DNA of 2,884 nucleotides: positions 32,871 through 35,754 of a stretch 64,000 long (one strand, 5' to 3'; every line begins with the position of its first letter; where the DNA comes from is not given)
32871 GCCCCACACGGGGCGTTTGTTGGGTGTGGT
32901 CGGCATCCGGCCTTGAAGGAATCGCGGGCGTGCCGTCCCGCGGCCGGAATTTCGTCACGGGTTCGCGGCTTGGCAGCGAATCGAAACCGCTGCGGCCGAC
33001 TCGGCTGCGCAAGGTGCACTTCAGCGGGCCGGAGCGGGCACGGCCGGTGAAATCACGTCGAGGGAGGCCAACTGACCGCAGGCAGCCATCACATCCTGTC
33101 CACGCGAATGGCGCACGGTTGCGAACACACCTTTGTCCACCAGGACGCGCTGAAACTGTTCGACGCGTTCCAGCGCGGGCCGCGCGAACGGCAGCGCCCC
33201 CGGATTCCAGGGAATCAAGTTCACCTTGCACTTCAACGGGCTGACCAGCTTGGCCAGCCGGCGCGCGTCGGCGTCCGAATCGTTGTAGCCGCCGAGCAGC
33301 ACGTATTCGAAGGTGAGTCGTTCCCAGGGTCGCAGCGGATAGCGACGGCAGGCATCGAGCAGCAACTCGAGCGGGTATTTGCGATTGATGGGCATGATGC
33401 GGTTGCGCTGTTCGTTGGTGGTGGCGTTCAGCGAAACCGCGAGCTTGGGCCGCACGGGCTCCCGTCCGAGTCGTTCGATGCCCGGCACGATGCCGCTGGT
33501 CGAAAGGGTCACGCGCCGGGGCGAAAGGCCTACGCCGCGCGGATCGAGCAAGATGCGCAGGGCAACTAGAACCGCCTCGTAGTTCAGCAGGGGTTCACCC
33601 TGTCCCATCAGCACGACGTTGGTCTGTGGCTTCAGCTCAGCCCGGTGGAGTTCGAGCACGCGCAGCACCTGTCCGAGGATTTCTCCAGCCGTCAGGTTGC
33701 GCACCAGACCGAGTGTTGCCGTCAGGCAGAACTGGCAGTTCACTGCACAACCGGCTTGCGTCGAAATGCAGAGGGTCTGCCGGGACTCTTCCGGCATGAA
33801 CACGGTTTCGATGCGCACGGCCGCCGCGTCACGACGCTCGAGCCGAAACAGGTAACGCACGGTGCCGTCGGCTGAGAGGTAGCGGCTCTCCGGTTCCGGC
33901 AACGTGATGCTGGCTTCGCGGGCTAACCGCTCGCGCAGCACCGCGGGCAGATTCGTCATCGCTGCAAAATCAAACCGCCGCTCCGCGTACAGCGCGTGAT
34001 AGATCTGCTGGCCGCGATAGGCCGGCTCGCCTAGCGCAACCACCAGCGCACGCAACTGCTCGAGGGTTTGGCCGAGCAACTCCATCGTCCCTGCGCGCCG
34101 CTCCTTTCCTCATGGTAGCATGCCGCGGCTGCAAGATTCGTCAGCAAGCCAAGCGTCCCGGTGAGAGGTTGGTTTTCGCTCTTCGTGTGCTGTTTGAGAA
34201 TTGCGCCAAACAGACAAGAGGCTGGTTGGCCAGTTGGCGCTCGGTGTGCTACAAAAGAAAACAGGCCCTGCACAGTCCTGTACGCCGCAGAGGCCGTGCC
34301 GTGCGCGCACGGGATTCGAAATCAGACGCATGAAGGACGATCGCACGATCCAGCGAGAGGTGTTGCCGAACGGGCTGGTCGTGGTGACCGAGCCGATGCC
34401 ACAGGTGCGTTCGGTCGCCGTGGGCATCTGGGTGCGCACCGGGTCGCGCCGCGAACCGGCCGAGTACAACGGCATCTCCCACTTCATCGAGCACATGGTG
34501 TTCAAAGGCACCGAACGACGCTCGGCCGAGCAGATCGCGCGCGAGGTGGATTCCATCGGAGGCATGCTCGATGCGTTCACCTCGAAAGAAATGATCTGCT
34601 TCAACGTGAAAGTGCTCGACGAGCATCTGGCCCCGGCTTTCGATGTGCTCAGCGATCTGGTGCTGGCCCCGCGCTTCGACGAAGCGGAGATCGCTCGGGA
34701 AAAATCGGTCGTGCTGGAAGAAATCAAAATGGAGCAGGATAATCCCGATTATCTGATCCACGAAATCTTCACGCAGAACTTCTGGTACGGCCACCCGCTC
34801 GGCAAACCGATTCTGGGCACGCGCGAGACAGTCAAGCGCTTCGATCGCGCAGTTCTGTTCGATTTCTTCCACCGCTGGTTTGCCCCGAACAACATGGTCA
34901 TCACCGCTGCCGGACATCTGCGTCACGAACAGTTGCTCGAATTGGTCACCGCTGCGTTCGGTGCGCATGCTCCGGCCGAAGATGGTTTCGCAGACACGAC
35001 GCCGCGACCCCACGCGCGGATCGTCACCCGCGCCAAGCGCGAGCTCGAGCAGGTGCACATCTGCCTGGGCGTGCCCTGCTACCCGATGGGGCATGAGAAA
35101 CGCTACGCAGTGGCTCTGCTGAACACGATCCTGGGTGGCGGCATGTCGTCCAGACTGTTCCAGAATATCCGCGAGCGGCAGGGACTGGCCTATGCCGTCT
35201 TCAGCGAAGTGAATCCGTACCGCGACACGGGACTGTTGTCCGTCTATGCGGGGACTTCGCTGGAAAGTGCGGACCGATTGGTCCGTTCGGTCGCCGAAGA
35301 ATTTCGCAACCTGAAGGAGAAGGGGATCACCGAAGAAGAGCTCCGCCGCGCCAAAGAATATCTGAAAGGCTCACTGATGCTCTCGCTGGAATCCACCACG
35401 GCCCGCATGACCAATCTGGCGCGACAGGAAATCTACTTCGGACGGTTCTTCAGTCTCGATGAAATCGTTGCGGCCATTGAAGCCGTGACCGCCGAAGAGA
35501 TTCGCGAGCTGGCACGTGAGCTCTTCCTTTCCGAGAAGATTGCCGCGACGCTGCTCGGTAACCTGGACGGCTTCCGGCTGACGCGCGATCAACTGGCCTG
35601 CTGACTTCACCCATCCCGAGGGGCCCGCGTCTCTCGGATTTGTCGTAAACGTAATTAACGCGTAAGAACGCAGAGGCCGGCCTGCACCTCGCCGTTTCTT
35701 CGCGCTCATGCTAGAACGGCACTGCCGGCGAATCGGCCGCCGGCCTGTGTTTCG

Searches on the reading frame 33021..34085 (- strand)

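Call 78: search_protein_families(library=pfam, proteins=[window:33021-34085:-], max_evalue=0.000001)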
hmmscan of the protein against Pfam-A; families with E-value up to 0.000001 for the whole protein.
window:33021-34085:- (354 aa): 2 families
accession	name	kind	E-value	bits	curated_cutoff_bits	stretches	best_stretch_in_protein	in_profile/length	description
PF04055.27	Radical_SAM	-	2.1e-14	54.5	29.5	1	107-274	1-162/166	Radical SAM superfamily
PF21016.3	RlmN_N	-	4.5e-12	46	24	1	2-60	2-60/60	Ribosomal RNA large subunit methyltransferase N-terminal domain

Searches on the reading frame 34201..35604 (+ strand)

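Call 78: search_protein_families(library=pfam, proteins=[window:34201-35604:+], max_evalue=0.000001)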
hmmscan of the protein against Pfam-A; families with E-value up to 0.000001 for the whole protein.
window:34201-35604:+ (467 aa): 2 families
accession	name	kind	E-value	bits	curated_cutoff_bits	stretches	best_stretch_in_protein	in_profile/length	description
PF05193.26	Peptidase_M16_C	-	1.7e-44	152.3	23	1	214-387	2-180/181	Peptidase M16 inactive domain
PF00675.25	Peptidase_M16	-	2.1e-41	141.7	22.3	1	60-207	1-148/149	Insulinase (Peptidase family M16)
